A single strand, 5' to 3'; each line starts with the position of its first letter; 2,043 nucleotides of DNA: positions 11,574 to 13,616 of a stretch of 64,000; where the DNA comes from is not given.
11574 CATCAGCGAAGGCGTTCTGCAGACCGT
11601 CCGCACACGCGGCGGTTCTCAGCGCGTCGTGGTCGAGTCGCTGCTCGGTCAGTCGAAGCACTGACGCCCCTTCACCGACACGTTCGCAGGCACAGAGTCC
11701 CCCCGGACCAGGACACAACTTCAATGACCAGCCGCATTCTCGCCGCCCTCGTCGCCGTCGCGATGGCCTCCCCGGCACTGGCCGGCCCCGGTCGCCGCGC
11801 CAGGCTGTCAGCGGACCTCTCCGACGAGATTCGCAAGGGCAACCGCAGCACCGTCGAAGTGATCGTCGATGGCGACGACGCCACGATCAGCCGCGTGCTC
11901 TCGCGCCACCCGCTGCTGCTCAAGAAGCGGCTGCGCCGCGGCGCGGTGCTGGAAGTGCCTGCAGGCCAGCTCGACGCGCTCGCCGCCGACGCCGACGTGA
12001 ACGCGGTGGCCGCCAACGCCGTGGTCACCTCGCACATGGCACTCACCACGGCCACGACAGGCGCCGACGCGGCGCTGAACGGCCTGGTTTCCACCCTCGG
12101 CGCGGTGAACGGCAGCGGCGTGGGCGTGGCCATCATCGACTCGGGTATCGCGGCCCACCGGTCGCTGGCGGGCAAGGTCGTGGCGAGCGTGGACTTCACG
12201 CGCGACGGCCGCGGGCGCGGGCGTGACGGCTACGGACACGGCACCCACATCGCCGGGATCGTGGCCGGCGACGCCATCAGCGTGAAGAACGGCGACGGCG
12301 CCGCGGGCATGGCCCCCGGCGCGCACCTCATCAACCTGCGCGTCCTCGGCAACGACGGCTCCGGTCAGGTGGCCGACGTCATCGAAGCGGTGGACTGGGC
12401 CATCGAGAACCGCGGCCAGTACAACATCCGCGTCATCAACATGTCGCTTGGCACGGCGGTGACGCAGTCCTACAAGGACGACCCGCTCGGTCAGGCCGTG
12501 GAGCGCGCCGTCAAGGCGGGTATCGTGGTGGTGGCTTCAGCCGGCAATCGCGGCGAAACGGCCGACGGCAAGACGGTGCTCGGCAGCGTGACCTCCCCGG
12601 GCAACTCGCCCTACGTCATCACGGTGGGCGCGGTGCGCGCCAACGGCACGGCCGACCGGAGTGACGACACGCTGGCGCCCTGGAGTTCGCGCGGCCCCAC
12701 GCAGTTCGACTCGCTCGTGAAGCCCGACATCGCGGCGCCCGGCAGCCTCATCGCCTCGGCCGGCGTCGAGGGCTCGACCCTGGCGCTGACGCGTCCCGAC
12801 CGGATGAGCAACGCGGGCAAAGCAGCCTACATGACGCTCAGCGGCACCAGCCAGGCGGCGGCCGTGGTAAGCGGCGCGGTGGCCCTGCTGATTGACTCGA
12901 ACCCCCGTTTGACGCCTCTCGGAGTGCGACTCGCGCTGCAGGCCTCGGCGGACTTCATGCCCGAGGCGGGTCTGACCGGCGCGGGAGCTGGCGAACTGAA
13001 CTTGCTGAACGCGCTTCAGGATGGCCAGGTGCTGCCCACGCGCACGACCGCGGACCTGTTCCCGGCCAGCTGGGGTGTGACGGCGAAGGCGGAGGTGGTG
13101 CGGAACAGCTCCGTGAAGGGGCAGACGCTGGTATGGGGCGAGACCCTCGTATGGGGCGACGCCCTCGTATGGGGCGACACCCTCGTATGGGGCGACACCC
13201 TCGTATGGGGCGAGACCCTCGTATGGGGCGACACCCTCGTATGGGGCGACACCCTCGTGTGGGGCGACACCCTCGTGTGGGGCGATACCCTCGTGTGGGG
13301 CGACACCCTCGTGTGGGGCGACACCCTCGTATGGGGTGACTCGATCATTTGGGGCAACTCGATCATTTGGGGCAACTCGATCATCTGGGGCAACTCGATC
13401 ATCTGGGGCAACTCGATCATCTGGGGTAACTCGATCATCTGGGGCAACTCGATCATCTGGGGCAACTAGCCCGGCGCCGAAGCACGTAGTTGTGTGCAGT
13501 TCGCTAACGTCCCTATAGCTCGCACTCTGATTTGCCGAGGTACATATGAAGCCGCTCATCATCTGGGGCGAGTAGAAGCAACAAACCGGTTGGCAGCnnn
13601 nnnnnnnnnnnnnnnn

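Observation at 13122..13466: Nineteen near-identical tandem hexapeptide units (12x DTLVWG + 7x NSIIWG) form the entire C-terminal tail of the S8 protease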

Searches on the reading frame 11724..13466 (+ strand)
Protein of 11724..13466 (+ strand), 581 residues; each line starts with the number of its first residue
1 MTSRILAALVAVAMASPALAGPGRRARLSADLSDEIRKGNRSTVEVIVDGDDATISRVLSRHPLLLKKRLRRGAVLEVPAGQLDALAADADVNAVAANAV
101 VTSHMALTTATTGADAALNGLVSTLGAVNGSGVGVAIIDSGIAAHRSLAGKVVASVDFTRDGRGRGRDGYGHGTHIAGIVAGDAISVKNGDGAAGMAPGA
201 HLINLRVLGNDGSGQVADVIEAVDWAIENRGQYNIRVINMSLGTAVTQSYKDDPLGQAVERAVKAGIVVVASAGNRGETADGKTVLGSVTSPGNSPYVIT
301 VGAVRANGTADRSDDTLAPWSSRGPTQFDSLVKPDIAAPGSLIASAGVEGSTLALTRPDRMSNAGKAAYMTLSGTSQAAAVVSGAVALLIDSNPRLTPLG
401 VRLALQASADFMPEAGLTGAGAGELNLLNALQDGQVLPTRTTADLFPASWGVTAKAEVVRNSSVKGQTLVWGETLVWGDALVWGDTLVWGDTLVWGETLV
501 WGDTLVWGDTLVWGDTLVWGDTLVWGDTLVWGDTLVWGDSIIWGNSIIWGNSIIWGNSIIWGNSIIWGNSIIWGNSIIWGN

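Call 4: search_protein_families(library=pfam, proteins=[window:11724-13466:+], max_evalue=1)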
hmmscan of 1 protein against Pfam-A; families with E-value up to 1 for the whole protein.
window:11724-13466:+ (581 aa): 1 family
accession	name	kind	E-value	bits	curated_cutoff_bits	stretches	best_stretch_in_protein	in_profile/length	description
PF00082.27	Peptidase_S8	-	8.2e-51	173.5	21.8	1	130-409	1-273/288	Subtilase family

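Call 5: search_protein_families(library=ncbifam, proteins=[window:11724-13466:+], max_evalue=1)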
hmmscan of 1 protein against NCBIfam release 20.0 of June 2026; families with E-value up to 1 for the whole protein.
window:11724-13466:+ (581 aa): 8 families
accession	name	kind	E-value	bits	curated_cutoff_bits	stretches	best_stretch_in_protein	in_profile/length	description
TIGR03921.1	T7SS_mycosin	equivalog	9.5e-49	166.4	278.75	1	129-454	11-308/353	type VII secretion-associated serine protease mycosin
NF049966.1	QH_SP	equivalog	3.2e-19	69.2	165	2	135-279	2-128/219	subtilisin-like serine protease QhpE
NF042956.1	IteS_antiphage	equivalog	1.5e-13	49.9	900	1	130-387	254-506/747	S8 family anti-phage peptidase IteS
NF033595.1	denti_PrtP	equivalog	2.2e-12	46.4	300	2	238-432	342-503/606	dentilisin complex serine proteinase subunit PrtP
NF040553.1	SGO_0316_fam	subfamily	5.7e-12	44.1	1400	1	167-276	355-464/1486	SGO_0316/SGO_0317 family LPXTG-anchored serine peptidase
TIGR03895.1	protease_PatA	subfamily_domain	5e-09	35.5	421.05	1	172-310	1-125/606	PatA/PatG family cyanobactin maturation protease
NF040809.1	germ_prot_CspBA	exception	5.4e-09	34.2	1250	2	167-281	719-829/1099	bifunctional germination protease/germinant receptor pseudoprotease CspBA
NF040808.2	CspC_non_triad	exception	1.9e-06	26.6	675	2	167-279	164-280/556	bile acid germinant receptor pseudoprotease CspC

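Call 7: find_homologous_proteins(query=window:11724-13466:+)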
Query window:11724-13466:+ (581 aa): 6368 proteins with E <= 0.001 among 8000 candidates; the best 120 are listed.
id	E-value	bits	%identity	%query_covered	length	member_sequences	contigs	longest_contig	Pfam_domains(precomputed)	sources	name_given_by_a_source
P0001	3.8e-214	731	75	82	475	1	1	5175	PF00082.28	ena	-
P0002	5.7e-165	569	80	61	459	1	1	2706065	PF00082.28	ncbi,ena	-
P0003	2.8e-159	550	46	96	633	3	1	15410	PF00082.28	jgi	jgi:serine protease AprX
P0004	6.3e-159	549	52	97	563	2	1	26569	PF00082.28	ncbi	-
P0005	2.3e-156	540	44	99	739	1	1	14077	PF00082.28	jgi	jgi:serine protease AprX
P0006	1.5e-155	537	51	100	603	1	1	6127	PF00082.28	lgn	-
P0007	4.9e-155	536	46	100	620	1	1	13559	PF00082.28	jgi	jgi:serine protease AprX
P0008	5.1e-148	513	52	97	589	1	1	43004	PF00082.28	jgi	jgi:serine protease AprX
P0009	1.2e-147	511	47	97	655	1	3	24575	PF00082.28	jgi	jgi:serine protease AprX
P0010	2.0e-147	511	52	90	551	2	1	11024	PF00082.28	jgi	jgi:serine protease AprX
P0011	7.4e-147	509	49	95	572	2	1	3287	PF00082.28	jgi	-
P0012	1.9e-146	507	49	97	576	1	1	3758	PF00082.28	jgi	jgi:serine protease AprX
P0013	3.4e-146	507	49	91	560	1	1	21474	PF00082.28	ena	-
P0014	4.1e-145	503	51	93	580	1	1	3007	PF00082.28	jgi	jgi:serine protease AprX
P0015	5.1e-144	499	46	95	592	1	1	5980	PF00082.28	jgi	jgi:serine protease AprX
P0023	1.1e-137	478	60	73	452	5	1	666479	PF00082.28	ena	-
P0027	1.0e-136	475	61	72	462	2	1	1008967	PF00082.28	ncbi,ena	-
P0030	4.2e-136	473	49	99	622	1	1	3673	PF21300.3,PF00082.28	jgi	jgi:serine protease AprX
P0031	1.0e-135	472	49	98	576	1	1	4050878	PF00082.28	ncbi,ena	-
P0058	8.1e-131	456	48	100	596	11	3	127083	PF00082.28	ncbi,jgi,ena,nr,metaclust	ncbi:MAG: hypothetical protein DMG02_31840 [Acidobacteria bacterium]|nr:MAG: hypothetical protein DM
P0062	3.5e-130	454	45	96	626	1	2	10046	PF21300.3,PF00082.28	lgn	-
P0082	3.8e-128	447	45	98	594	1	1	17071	PF21300.3,PF00082.28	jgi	jgi:serine protease AprX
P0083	5.3e-128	446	47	100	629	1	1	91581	PF21300.3,PF00082.28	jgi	jgi:serine protease AprX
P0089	3.1e-127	444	47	100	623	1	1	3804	PF21300.3,PF00082.28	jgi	jgi:serine protease AprX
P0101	7.9e-126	439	44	98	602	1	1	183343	PF21300.3,PF00082.28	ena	-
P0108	5.8e-125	436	46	94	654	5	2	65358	PF12728.14,PF00082.28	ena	-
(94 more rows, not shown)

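Call 10: search_protein_families(library=pfam, proteins=[P0030, P0083, P0108], max_evalue=0.01)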
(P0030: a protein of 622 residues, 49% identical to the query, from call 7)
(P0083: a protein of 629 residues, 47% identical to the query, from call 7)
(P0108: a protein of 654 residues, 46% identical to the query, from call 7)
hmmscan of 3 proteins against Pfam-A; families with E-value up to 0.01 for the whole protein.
P0030 (622 aa): 2 families
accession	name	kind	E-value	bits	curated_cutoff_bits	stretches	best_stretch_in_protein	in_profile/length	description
PF00082.27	Peptidase_S8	-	4.1e-51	174.4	21.8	1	149-428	1-274/288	Subtilase family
PF21300.2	LbR_Ice_bind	-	3e-07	30.9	30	0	579-618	8-46/97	Grass antifreeze beta roll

P0083 (629 aa): 2 families
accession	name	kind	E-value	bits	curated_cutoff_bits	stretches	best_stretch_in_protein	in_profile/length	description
PF00082.27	Peptidase_S8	-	1.9e-50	172.3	21.8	1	149-427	1-273/288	Subtilase family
PF21300.2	LbR_Ice_bind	-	5.9e-09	36.4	30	1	567-615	13-65/97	Grass antifreeze beta roll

P0108 (654 aa): 4 families
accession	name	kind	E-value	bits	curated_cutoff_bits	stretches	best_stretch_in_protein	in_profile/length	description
PF00082.27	Peptidase_S8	-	1.4e-46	159.5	21.8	1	212-490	1-273/288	Subtilase family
PF12728.13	HTH_17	-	2e-08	34.8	27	1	21-68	3-49/51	Helix-turn-helix domain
PF02954.25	HTH_8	-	0.0014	18.8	22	1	24-42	23-41/42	Bacterial regulatory protein, Fis family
PF13309.12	HTH_22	-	0.0078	16.7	29.6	0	21-41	43-63/63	HTH domain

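Call 15: find_encoding_contigs(protein=P0002, flank=10000, max_places=3)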
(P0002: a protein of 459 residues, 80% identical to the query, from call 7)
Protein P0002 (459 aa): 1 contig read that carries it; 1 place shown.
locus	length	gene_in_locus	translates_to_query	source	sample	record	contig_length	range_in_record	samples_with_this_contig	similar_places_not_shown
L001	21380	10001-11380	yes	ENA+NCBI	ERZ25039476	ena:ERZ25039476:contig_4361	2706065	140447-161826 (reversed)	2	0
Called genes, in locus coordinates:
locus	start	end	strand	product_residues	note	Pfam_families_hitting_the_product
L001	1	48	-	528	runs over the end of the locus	PF13520:AA_permease_2, PF00324:AA_permease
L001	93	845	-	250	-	PF00400:WD40 (faint), PF08450:SGL (faint), PF20067:SSL_N (faint), PF24684:Vgb_lyase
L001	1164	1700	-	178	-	PF01844:HNH, PF14279:HNH_5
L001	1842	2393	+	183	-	PF00877:NLPC_P60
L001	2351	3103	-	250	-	PF00912:Transgly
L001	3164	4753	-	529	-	PF01435:Peptidase_M48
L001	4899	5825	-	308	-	PF00701:DHDPS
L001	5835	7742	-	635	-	PF19300:BPD_transp_1_N, PF00528:BPD_transp_1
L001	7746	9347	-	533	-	PF00496:SBP_bac_5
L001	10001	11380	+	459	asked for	PF00082:Peptidase_S8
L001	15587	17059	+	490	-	PF00158:Sigma54_activat, PF14532:Sigma54_activ_2, PF07724:AAA_2 (weak), PF07728:AAA_5, PF25601:AAA_lid_14, PF02954:HTH_8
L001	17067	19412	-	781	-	PF17148:DUF5117, PF16313:DUF4953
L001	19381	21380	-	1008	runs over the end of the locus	PF03219:TLC (weak), PF13646:HEAT_2 (weak)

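Call 24: predict_structure(alignment_id=A1)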
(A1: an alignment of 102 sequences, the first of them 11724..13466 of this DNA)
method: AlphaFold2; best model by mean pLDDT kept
length: 581 residues; sequences in the alignment: 102
mean_pLDDT: 83.5   pTM: 0.76
mean pLDDT of the five models: 83.5, 82.8, 82.1, 79.9, 79.7
residues with pLDDT >= 90: 348; 70-90: 102; 50-70: 83; < 50: 48
segments of 3 or more residues with pLDDT < 50: 109-113, 449-467, 555-563, 573-581
pLDDT, mean of each block of 10 residues (from residue 1): 68 70 90 93 95 98 97 96 96 97 75 52 82 98 97 96 86 97 82 88 98 97 98 98 97 98 98 94 95 98 86 89 95 96 93 95 93 95 97 96 95 94 92 71 54 37 45 65 70 72 71 73 72 69 66 44 52 39 33
secondary structure, 60 per line:
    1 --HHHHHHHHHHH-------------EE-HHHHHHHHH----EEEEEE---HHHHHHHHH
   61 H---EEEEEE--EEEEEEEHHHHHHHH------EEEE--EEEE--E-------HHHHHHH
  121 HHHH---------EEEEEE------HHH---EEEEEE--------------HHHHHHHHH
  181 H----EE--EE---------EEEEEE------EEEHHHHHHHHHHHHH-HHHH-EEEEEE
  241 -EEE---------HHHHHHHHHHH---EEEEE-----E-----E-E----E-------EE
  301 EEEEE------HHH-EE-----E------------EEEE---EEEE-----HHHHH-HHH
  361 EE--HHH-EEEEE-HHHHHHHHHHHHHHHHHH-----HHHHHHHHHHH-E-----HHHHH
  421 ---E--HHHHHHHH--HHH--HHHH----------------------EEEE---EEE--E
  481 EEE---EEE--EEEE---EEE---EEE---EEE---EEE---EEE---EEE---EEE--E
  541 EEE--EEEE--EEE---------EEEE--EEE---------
elements in order: H3-13 H30-38 E43-48 H52-61 E65-70 E73-79 H80-87 E94-97 E100-103 H114-124 E134-139 E152-157 H172-181 E201-206 E213-215 H216-228 H230-233 E235-240 E242-244 H254-264 E268-272 E299-305 E336-339 E343-346 H352-356 E369-373 H375-392 H398-408 H416-420 H427-434 H442-445 E468-471 E475-477 E480-483 E487-489 E492-495 E499-501 E505-507 E511-513 E517-519 E523-525 E529-531 E535-537 E540-543 E546-549 E552-554 E564-567 E570-572

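Call 30: fold_search(model_id=the predicted structure, library=pdb)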
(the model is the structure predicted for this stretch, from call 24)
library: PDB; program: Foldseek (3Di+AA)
matches with E <= 10: 676; with E <= 0.001: 334
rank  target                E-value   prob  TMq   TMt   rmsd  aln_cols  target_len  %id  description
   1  3afg_B                1.6e-29  1.00  0.56  0.64   6.6       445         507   31  Crystal structure of ProN-Tk-SP from Thermococcus kodakaraensis (released 2010-08-04)
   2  3afg_A                2.5e-28  1.00  0.57  0.65   4.3       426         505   32  Crystal structure of ProN-Tk-SP from Thermococcus kodakaraensis (released 2010-08-04)
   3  3whi_B                2.6e-23  1.00  0.53  0.85   4.2       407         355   28  Crystal structure of unautoprocessed form of IS1-inserted Pro-subtilisin E (released 2013-12-25)
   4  3whi_A                6.3e-23  1.00  0.54  0.87   3.9       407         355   28  Crystal structure of unautoprocessed form of IS1-inserted Pro-subtilisin E (released 2013-12-25)
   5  9ues_B                8.6e-23  1.00  0.48  0.67   2.8       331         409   38  Crystal structure of an inactive TKSP mutant in complex with the TKS propeptide (released 2026-02-18)
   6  3wiv_C                3.7e-22  1.00  0.51  0.72   5.1       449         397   26  Crystal structure of Pro-S324A/D356A (released 2014-10-01)
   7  3wiu_C                2.7e-21  1.00  0.52  0.74   4.3       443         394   26  Crystal structure of Pro-S324A/L349A (released 2014-10-01)
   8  3wiv_A                3.5e-21  1.00  0.53  0.76   3.9       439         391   26  Crystal structure of Pro-S324A/D356A (released 2014-10-01)
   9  3wiu_A                3.5e-21  1.00  0.52  0.74   4.1       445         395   25  Crystal structure of Pro-S324A/L349A (released 2014-10-01)
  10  2z2z                  3.7e-21  1.00  0.52  0.75   4.5       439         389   26  Crystal structure of unautoprocessed form of Tk-subtilisin soaked by 10mM CaCl2 (released 2007-12-04)
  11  2zwo_A                4.5e-21  1.00  0.51  0.73   4.2       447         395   25  Crystal structure of Ca2 site mutant of Pro-S324A (released 2009-06-23)
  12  4jp8                  9.9e-21  1.00  0.52  0.74   4.3       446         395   26  Crystal structure of Pro-F17H/S324A (released 2014-01-29)
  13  2zwp_B                1.7e-20  1.00  0.52  0.77   4.5       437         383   26  Crystal structure of Ca3 site mutant of Pro-S324A (released 2009-06-23)
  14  3vhq                  2.1e-20  1.00  0.51  0.74   4.6       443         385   26  Crystal structure of the Ca6 site mutant of Pro-SA-subtilisin (released 2012-07-11)
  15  1r6v                  2.5e-20  1.00  0.53  0.47   5.5       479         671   23  Crystal structure of fervidolysin from Fervidobacterium pennivorans, a keratinolytic enzyme related to subtilisin (released 2004-10-19)
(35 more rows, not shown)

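Call 32: find_encoding_contigs(protein=P0031, flank=8000, max_places=2)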
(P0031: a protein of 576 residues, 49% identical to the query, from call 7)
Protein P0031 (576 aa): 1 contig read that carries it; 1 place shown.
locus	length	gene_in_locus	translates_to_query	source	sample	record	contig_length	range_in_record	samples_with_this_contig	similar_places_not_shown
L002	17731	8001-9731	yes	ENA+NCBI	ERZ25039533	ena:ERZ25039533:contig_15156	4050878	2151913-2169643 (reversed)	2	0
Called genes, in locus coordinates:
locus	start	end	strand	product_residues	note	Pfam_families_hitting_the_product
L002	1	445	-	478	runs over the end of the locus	PF01435:Peptidase_M48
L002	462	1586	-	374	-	PF00266:Aminotran_5, PF00155:Aminotran_1_2 (faint)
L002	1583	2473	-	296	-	PF00701:DHDPS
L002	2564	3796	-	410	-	-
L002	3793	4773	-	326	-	PF00528:BPD_transp_1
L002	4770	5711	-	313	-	PF19300:BPD_transp_1_N, PF00528:BPD_transp_1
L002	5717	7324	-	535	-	PF00496:SBP_bac_5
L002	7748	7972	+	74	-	PF12728:HTH_17, PF02954:HTH_8 (weak)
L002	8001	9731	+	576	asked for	PF00082:Peptidase_S8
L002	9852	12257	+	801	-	PF20972:MASE9 (weak), PF01966:HD, PF13487:HD_5, PF01590:GAF, PF13185:GAF_2, PF13492:GAF_3, PF00990:GGDEF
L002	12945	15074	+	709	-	PF07719:TPR_2 (faint), PF13424:TPR_12 (weak), PF17874:TPR_MalT, PF00158:Sigma54_activat, PF14532:Sigma54_activ_2, PF07728:AAA_5 (weak), PF25601:AAA_lid_14, PF02954:HTH_8, +2 more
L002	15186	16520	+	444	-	PF01566:Nramp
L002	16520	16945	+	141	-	PF00582:Usp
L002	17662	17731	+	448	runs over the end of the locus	PF00512:HisKA, PF02518:HATPase_c, PF00072:Response_reg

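Call 33: find_encoding_contigs(protein=P0058, flank=8000, max_places=2)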
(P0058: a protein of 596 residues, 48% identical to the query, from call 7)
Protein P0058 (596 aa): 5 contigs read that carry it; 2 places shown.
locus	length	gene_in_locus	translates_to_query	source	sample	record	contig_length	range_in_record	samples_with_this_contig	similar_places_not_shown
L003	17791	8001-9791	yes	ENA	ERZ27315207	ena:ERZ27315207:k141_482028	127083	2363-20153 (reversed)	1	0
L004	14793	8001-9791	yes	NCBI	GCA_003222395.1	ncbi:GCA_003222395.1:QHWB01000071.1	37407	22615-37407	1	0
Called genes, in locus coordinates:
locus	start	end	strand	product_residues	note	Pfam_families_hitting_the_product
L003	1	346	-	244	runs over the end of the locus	PF00912:Transgly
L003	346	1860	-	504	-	PF01435:Peptidase_M48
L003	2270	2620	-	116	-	-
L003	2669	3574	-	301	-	PF00701:DHDPS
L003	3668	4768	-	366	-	PF00528:BPD_transp_1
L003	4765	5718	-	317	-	PF19300:BPD_transp_1_N, PF00528:BPD_transp_1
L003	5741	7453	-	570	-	PF00496:SBP_bac_5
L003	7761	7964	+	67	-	PF12728:HTH_17, PF02954:HTH_8 (faint)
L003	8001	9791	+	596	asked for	PF00082:Peptidase_S8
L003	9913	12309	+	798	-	PF01966:HD, PF13487:HD_5, PF01590:GAF, PF13185:GAF_2, PF13492:GAF_3, PF00990:GGDEF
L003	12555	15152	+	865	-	PF07719:TPR_2 (faint), PF07721:TPR_4 (faint), PF13174:TPR_6 (faint), PF17874:TPR_MalT, PF00158:Sigma54_activat, PF14532:Sigma54_activ_2, PF25601:AAA_lid_14, PF02954:HTH_8, +8 more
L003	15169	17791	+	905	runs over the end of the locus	PF00515:TPR_1 (faint), PF07719:TPR_2 (faint), PF13424:TPR_12, PF00158:Sigma54_activat, PF07724:AAA_2 (weak), PF14532:Sigma54_activ_2, PF25601:AAA_lid_14, PF02954:HTH_8, +1 more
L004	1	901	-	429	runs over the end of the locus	PF00912:Transgly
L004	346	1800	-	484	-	PF01435:Peptidase_M48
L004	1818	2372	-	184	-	PF00266:Aminotran_5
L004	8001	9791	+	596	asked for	PF00082:Peptidase_S8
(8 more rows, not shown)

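Call 34: find_encoding_contigs(protein=P0101, flank=8000, max_places=2)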
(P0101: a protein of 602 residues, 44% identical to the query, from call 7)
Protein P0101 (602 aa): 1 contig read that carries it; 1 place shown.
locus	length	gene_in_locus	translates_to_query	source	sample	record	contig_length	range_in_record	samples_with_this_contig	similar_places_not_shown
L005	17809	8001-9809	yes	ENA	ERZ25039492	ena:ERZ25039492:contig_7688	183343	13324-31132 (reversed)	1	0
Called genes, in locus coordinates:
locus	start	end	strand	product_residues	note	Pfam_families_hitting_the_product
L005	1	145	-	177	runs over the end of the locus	PF01844:HNH, PF14279:HNH_5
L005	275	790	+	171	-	PF00877:NLPC_P60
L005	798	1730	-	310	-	PF00912:Transgly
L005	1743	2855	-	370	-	PF00266:Aminotran_5, PF00155:Aminotran_1_2 (faint)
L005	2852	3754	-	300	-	PF00701:DHDPS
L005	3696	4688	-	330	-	PF00528:BPD_transp_1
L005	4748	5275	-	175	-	PF00528:BPD_transp_1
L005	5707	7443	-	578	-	PF00496:SBP_bac_5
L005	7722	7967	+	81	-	PF12728:HTH_17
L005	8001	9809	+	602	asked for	PF00082:Peptidase_S8, PF21300:LbR_Ice_bind (faint)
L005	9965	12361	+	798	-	PF01966:HD, PF13487:HD_5, PF01590:GAF, PF13185:GAF_2, PF13492:GAF_3, PF00990:GGDEF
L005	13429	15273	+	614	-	PF01078:Mg_chelatase (faint), PF00158:Sigma54_activat, PF14532:Sigma54_activ_2, PF07724:AAA_2 (weak), PF07728:AAA_5, PF25601:AAA_lid_14, PF02954:HTH_8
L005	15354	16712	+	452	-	PF01566:Nramp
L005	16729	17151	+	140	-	PF00582:Usp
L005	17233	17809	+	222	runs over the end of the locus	-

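Call 35: find_encoding_contigs(protein=P0027, flank=6000, max_places=1)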
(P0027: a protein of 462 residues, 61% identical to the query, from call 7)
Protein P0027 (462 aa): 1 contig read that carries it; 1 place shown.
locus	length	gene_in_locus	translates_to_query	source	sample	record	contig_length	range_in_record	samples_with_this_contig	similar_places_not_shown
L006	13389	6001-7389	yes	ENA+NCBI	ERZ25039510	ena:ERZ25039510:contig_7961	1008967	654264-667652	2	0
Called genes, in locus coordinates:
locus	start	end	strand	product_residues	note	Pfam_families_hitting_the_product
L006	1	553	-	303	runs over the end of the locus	PF01435:Peptidase_M48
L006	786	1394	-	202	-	PF00701:DHDPS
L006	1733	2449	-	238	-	PF00528:BPD_transp_1 (weak)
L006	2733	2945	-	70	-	PF00528:BPD_transp_1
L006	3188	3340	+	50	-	-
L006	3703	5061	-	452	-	PF00496:SBP_bac_5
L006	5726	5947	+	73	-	PF12728:HTH_17, PF02954:HTH_8 (weak)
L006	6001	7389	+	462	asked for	PF00082:Peptidase_S8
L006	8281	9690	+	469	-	PF13487:HD_5, PF01966:HD, PF01590:GAF (weak), PF13185:GAF_2 (weak)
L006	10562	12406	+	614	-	PF00158:Sigma54_activat, PF14532:Sigma54_activ_2, PF07728:AAA_5 (weak), PF25601:AAA_lid_14, PF02954:HTH_8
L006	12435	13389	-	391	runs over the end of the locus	PF00174:Oxidored_molyb, PF03404:Mo-co_dimer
